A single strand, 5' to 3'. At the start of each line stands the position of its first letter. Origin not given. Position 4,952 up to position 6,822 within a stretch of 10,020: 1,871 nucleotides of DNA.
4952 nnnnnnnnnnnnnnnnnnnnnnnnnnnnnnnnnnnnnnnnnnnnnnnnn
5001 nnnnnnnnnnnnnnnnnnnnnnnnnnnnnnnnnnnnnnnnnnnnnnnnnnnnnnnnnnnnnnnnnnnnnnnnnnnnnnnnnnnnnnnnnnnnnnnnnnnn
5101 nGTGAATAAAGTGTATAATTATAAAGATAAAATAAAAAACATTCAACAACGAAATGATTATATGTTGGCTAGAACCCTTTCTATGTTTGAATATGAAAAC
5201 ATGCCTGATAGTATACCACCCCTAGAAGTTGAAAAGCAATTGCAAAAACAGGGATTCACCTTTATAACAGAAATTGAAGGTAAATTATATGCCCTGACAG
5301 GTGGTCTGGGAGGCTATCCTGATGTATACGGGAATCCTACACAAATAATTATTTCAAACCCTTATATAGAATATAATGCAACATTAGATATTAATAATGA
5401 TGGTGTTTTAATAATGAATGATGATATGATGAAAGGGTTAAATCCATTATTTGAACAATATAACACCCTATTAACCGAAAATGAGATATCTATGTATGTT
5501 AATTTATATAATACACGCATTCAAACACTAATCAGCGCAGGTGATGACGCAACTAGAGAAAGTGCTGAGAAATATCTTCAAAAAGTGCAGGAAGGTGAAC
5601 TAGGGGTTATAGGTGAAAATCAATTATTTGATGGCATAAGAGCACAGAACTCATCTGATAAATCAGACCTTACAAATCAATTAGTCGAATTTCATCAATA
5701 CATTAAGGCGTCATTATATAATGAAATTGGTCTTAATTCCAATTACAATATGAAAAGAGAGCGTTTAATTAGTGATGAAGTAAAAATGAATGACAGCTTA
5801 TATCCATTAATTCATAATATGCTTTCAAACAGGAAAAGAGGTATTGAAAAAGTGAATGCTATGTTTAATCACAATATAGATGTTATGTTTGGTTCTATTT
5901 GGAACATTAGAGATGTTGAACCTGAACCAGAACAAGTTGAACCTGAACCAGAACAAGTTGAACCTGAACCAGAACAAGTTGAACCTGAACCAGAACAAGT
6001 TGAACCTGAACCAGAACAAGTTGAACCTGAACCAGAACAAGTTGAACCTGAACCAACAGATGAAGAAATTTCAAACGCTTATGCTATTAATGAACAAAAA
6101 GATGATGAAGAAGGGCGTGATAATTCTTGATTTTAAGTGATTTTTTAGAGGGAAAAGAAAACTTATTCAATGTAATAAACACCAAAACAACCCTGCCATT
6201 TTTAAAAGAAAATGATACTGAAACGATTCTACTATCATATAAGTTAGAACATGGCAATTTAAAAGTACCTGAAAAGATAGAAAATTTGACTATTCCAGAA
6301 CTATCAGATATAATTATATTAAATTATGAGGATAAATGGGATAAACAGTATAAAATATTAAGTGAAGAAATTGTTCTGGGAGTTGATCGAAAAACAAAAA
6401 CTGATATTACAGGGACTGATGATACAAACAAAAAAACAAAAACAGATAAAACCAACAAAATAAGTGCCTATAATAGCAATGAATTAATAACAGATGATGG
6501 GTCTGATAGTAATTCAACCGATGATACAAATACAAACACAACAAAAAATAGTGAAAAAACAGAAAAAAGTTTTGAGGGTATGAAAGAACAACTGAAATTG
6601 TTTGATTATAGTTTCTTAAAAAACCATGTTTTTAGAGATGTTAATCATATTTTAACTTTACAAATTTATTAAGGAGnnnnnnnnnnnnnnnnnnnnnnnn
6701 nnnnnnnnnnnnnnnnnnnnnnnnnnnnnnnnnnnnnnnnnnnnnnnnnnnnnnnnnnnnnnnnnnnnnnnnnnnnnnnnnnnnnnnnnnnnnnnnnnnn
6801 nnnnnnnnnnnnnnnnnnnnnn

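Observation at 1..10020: Complete ITR-bounded phi29-type phage genome of only 10,020 bp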

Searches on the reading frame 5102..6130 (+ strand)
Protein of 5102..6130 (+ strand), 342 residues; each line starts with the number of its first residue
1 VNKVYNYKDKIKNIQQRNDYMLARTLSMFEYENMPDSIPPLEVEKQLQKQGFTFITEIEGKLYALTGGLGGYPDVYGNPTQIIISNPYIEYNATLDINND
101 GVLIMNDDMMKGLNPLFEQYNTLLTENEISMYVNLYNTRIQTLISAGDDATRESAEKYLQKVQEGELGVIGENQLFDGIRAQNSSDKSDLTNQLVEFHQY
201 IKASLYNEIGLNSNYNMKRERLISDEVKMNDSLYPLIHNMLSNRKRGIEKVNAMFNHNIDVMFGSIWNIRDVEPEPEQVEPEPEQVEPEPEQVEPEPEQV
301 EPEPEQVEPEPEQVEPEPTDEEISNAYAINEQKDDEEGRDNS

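Call 6: search_protein_families(library=pfam, proteins=[window:5102-6130:+], max_evalue=0.1)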
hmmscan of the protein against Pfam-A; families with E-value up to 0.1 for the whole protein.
window:5102-6130:+ (342 aa): 3 families
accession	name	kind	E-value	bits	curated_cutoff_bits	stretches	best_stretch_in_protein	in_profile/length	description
PF05352.17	Phage_connector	-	2.7e-14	53.7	25.6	1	18-263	21-276/281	Phage Connector (GP10)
PF05887.16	Trypan_PARP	-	0.016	15.7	100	1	270-319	57-110/134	Procyclic acidic repetitive protein (PARP)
PF01346.23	FKBP_N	-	0.02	16.2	22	1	97-164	16-82/97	Domain amino terminal to FKBP-type peptidyl-prolyl isomerase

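Call 7: search_protein_families(library=phrogs, proteins=[window:5102-6130:+], max_evalue=0.01)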
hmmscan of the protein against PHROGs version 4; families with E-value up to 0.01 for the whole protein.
window:5102-6130:+ (342 aa): 1 family
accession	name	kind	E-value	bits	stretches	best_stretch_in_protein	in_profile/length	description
phrog_2038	-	connector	7.1e-41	141.6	1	15-269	26-294/314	upper collar connector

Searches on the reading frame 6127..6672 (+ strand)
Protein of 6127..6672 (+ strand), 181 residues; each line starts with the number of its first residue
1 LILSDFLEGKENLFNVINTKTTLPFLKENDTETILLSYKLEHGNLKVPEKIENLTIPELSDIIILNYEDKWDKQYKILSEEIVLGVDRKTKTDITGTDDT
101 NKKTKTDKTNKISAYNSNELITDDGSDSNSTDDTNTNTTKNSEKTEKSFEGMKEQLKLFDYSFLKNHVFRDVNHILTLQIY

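Call 6: search_protein_families(library=pfam, proteins=[window:6127-6672:+], max_evalue=0.1)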
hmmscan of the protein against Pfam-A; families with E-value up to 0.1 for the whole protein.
window:6127-6672:+ (181 aa): 3 families
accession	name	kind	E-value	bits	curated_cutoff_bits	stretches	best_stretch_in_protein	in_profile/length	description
PF02142.27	MGS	-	0.019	15.5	24.1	1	10-68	10-69/94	MGS-like domain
PF20253.3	DUF6604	-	0.034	14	27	1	88-175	128-210/251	Family of unknown function (DUF6604)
PF03666.18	NPR3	-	0.058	12.6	27.5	1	64-162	37-128/456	Nitrogen Permease regulator of amino acid transport activity 3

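Call 7: search_protein_families(library=phrogs, proteins=[window:6127-6672:+], max_evalue=0.01)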
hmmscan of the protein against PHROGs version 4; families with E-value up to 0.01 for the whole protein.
window:6127-6672:+ (181 aa): 0 families

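Call 8: search_protein_families(library=phrogs, proteins=[window:6127-6672:+], max_evalue=1)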
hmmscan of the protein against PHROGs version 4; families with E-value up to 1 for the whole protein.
window:6127-6672:+ (181 aa): 0 families

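Call 49: search_solved_structures(query=A3, max_evalue=10)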
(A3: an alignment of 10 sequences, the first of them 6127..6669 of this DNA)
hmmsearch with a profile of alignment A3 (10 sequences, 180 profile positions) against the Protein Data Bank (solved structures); distinct sequences matched with E-value up to 10: 0.

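Call 100: search_protein_families(library=phrogs, alignment_id=A3, max_evalue=0.1)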
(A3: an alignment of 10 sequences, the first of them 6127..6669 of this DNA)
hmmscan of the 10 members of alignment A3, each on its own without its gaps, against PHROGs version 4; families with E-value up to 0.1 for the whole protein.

A. member 1, window:6127-6669:+ (181 aa): 0 families

B. families by the number of members that match (of 10 scanned): 6 families
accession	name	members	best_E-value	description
phrog_16583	-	1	0.031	-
phrog_9922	-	1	0.033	minor tail protein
phrog_500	-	1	0.05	-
phrog_27454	-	1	0.064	RNA polymerase sigma factor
phrog_23204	-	1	0.066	-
phrog_8524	-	1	0.093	-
